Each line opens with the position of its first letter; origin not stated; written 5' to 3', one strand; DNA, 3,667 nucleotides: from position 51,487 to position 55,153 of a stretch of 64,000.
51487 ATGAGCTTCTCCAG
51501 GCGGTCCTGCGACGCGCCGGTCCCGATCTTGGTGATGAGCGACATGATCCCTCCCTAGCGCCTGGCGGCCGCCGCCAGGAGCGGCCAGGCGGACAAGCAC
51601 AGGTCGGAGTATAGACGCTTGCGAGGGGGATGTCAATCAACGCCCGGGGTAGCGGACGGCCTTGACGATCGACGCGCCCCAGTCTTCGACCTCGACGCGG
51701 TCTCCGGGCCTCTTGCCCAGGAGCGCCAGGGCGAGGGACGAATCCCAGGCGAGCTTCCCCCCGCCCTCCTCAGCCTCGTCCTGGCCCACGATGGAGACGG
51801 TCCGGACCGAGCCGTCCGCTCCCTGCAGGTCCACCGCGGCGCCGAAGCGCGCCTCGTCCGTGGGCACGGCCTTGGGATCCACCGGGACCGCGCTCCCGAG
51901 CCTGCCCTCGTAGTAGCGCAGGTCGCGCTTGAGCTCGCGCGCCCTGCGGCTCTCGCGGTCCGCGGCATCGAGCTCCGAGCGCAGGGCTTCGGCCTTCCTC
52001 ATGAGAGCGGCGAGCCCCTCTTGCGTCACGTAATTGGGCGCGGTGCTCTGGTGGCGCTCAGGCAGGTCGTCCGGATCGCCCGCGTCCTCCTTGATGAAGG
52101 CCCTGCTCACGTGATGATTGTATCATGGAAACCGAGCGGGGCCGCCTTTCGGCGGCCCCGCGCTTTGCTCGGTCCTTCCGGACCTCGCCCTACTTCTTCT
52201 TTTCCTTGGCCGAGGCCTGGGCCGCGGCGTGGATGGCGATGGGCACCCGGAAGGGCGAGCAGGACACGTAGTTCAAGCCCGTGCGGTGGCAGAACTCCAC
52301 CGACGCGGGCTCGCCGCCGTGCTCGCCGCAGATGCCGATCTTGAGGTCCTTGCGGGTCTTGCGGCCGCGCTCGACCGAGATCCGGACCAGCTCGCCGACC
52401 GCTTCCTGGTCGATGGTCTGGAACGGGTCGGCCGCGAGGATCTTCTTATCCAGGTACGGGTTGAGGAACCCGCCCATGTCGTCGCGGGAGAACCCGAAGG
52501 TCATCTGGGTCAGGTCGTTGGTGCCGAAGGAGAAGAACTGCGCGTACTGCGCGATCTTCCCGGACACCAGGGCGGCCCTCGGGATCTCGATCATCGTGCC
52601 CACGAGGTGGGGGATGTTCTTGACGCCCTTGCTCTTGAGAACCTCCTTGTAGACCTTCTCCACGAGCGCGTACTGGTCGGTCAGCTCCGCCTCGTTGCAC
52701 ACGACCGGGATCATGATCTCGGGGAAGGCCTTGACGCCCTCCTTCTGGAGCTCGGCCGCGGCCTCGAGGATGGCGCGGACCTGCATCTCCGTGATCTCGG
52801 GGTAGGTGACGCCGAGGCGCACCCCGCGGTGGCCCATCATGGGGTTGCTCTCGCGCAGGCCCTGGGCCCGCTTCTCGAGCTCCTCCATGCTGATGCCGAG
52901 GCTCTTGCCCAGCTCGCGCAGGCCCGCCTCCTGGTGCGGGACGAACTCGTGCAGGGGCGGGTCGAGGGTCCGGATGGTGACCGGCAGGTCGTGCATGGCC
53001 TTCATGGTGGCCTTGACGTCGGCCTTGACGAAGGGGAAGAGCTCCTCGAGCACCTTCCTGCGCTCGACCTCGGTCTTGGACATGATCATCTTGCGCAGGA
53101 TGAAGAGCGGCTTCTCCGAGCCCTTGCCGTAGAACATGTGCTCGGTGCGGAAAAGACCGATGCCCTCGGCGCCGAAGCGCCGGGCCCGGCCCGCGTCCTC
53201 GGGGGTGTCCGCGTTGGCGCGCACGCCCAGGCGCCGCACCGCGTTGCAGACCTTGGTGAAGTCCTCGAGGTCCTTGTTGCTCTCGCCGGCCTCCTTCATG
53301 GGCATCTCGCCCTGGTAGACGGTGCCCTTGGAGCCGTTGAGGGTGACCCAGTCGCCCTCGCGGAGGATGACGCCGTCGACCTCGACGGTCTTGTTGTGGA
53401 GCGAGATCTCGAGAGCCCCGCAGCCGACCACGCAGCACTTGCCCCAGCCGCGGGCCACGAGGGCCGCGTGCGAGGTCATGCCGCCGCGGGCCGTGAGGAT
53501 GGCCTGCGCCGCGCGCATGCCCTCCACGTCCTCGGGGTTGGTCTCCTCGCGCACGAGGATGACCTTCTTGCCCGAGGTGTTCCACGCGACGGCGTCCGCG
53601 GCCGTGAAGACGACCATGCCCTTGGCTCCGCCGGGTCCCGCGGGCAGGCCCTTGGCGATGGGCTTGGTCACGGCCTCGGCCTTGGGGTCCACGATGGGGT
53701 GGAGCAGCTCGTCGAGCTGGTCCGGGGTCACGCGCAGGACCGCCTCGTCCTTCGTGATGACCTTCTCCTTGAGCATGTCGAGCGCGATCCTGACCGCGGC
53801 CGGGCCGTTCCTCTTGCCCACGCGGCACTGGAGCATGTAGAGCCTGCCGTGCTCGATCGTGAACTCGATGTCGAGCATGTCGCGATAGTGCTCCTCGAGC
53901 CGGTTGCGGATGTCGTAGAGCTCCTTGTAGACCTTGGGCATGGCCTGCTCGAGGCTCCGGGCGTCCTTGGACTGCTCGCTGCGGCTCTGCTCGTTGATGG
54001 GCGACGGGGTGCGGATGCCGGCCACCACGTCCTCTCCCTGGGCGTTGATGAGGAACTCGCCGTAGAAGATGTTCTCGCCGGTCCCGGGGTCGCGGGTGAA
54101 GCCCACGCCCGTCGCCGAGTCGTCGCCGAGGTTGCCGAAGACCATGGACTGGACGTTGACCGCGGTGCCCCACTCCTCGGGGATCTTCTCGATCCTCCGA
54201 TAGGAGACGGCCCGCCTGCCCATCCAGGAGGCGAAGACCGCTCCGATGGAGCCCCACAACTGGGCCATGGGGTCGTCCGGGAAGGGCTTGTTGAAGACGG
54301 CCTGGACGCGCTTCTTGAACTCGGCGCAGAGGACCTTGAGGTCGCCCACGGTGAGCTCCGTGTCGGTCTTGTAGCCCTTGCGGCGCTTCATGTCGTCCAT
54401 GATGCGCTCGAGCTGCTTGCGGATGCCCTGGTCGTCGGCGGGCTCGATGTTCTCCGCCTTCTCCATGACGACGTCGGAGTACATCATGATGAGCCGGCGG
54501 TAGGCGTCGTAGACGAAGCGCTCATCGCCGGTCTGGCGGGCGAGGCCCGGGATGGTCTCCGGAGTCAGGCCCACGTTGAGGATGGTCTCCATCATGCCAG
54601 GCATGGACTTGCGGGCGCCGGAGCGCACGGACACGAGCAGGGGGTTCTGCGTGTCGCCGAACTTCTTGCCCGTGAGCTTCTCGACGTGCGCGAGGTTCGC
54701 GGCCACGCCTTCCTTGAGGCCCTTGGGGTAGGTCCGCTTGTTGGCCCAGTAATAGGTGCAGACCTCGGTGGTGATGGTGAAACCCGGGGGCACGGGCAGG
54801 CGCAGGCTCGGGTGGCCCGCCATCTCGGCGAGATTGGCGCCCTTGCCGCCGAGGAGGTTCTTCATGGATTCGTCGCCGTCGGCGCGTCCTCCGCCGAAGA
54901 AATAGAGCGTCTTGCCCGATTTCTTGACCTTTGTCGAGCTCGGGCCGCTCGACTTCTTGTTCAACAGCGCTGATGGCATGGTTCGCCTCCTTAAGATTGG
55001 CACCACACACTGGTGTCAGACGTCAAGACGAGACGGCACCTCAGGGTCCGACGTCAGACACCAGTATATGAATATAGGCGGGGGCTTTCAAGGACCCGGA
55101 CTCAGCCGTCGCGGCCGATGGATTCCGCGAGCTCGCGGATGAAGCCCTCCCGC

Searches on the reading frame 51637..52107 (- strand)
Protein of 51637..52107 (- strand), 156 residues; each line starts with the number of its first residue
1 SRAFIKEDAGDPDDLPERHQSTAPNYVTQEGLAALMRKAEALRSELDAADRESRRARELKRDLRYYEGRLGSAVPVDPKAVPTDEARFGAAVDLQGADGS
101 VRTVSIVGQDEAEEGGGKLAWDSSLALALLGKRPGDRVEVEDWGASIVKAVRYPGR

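Call 44: search_protein_families(library=pfam, proteins=[window:51637-52107:-], max_evalue=0.0001)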
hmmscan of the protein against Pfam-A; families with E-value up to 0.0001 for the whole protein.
window:51637-52107:- (156 aa): 1 family
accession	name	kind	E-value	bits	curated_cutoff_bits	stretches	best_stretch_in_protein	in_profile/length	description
PF01272.25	GreA_GreB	-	7.8e-13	48.6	26.9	1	82-141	2-62/77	Transcription elongation factor, GreA/GreB, C-term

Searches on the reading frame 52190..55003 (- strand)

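Call 44: search_protein_families(library=pfam, proteins=[window:52190-55003:-], max_evalue=0.0001)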
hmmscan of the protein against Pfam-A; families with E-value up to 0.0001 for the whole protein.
window:52190-55003:- (937 aa): 3 families
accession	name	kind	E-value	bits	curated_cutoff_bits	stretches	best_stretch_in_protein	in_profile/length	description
PF02896.24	PEP-utilizers_C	-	9.2e-76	255.2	22.8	1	576-930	4-291/293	PEP-utilising enzyme, PEP-binding domain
PF01326.24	PPDK_N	-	8e-54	183.6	27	2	97-414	78-327/328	Pyruvate phosphate dikinase, AMP/ATP-binding domain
PF00391.29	PEP-utilizers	-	1.7e-24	85.6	23.1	1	479-560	3-72/72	PEP-utilising enzyme, mobile domain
